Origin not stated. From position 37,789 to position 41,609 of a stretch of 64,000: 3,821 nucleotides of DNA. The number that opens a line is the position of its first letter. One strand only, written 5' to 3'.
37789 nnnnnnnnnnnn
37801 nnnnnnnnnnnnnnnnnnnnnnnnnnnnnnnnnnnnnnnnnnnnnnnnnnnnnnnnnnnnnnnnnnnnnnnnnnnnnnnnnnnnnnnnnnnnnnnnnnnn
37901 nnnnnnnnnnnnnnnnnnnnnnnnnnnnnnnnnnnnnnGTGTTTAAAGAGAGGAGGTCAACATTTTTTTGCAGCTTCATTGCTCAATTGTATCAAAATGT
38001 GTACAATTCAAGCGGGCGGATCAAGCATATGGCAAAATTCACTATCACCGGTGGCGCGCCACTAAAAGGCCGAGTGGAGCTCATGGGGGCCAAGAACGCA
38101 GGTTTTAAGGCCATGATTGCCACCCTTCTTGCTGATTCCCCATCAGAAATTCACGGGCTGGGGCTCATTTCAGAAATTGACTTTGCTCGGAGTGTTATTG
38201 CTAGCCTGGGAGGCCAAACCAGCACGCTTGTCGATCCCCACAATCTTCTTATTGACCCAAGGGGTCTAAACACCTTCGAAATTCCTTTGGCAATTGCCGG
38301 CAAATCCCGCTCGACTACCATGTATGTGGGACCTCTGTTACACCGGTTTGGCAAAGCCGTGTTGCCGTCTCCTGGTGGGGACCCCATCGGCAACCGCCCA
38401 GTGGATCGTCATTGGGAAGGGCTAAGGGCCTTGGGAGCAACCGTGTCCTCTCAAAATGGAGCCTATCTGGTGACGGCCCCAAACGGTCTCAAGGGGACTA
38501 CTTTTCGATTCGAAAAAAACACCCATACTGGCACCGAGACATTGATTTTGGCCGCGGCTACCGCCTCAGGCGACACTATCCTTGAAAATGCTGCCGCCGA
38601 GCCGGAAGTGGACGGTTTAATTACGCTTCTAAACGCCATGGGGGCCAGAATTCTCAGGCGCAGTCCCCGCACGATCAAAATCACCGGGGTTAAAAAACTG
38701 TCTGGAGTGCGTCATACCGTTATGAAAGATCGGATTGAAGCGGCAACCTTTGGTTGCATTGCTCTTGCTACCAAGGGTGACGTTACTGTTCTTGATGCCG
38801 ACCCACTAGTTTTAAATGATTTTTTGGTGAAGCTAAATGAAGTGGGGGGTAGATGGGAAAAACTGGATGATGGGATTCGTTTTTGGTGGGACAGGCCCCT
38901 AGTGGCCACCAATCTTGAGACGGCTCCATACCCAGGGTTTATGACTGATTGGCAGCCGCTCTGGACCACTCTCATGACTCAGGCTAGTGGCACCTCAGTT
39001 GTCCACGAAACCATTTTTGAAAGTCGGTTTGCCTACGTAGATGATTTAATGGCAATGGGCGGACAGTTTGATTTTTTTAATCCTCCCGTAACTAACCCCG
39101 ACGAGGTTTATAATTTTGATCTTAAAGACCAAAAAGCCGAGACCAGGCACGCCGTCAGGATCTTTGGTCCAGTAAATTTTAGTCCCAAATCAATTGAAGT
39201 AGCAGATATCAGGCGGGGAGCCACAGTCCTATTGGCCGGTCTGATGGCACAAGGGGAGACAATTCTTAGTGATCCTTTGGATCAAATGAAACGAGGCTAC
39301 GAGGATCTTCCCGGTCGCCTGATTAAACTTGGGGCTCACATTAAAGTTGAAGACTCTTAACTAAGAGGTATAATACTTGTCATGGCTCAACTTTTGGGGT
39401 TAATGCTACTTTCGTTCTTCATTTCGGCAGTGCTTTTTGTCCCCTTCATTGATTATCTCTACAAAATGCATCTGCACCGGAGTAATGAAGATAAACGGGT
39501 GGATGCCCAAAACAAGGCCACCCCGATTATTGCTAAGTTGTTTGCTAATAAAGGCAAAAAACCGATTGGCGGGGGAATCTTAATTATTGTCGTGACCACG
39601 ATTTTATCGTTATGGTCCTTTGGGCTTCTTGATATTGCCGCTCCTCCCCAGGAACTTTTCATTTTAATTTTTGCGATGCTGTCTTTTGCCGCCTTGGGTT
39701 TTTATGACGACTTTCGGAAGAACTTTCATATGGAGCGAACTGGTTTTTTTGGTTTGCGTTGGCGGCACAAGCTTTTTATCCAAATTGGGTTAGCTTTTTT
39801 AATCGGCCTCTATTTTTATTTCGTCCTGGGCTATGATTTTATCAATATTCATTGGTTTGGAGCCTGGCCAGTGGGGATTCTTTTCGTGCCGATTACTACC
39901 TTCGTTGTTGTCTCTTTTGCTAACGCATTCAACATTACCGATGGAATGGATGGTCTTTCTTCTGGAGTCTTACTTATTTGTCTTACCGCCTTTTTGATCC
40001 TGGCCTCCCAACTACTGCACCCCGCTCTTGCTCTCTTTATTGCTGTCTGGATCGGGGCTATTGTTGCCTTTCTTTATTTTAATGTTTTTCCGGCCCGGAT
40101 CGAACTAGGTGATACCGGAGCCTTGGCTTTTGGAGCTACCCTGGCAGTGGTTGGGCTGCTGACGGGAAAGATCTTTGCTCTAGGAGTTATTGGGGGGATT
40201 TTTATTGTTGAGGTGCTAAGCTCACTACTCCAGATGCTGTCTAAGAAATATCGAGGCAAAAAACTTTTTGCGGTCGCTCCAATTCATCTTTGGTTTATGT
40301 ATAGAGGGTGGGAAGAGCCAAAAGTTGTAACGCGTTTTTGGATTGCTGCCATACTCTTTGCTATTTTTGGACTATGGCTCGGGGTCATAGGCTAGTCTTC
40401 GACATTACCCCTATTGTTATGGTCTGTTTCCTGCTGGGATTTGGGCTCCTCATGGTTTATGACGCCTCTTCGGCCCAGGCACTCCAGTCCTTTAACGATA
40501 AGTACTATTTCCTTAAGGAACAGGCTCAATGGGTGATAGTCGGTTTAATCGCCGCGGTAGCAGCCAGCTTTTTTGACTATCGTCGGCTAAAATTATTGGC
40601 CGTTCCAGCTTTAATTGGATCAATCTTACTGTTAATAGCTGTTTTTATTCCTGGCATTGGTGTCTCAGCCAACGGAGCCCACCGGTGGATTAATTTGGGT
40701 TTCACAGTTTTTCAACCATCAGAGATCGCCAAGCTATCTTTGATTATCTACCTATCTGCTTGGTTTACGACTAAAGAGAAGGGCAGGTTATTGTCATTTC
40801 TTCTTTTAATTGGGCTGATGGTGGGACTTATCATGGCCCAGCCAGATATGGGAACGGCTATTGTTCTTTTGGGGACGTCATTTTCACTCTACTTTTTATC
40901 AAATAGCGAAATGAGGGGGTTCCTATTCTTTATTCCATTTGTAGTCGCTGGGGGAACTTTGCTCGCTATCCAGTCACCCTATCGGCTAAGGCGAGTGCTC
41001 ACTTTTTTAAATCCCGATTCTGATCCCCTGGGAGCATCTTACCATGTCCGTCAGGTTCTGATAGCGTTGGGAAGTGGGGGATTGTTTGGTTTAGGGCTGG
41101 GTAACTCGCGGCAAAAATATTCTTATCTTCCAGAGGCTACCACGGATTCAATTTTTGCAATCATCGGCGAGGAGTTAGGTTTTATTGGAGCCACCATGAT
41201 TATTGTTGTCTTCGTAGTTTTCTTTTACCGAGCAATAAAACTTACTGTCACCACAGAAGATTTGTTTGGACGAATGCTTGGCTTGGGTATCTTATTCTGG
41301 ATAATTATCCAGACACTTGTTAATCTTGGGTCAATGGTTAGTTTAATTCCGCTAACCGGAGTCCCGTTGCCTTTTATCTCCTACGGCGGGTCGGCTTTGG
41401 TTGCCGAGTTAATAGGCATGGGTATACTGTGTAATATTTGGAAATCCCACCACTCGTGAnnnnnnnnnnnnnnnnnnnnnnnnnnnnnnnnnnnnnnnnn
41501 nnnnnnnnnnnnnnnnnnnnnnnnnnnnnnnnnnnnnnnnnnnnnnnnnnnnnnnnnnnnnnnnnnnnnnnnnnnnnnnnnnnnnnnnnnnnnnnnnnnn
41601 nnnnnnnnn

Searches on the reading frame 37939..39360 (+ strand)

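Call 8: search_protein_families(library=pfam, proteins=[window:37939-39360:+], max_evalue=0.001)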
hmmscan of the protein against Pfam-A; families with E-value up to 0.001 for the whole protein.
window:37939-39360:+ (473 aa): 1 family
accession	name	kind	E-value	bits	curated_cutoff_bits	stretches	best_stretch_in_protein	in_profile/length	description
PF00275.25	EPSP_synthase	-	1.6e-60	205.5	22.8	1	37-459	2-415/417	EPSP synthase (3-phosphoshikimate 1-carboxyvinyltransferase)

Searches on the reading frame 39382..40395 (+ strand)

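Call 8: search_protein_families(library=pfam, proteins=[window:39382-40395:+], max_evalue=0.001)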
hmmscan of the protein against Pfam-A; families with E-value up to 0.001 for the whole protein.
window:39382-40395:+ (337 aa): 1 family
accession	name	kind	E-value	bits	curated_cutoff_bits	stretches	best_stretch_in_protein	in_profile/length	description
PF00953.26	Glycos_transf_4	-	4e-27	95.6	27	1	93-260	2-158/160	Glycosyl transferase family 4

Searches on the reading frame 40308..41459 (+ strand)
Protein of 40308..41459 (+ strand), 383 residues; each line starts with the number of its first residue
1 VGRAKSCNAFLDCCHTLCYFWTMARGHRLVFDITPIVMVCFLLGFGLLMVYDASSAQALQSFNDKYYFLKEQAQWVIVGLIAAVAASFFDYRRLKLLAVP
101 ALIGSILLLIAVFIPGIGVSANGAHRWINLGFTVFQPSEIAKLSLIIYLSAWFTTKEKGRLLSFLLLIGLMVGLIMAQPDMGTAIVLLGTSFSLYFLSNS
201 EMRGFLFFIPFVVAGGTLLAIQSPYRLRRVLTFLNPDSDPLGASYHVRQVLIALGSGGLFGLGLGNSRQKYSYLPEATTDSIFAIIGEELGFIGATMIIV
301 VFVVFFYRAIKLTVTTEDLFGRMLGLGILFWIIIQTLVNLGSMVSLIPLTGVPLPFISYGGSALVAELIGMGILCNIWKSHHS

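Call 8: search_protein_families(library=pfam, proteins=[window:40308-41459:+], max_evalue=0.001)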
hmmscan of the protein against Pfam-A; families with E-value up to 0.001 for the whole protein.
window:40308-41459:+ (383 aa): 1 family
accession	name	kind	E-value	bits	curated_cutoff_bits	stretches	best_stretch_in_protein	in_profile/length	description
PF01098.24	FTSW_RODA_SPOVE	-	2.5e-99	333.1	26.4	1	37-380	5-353/356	Cell cycle protein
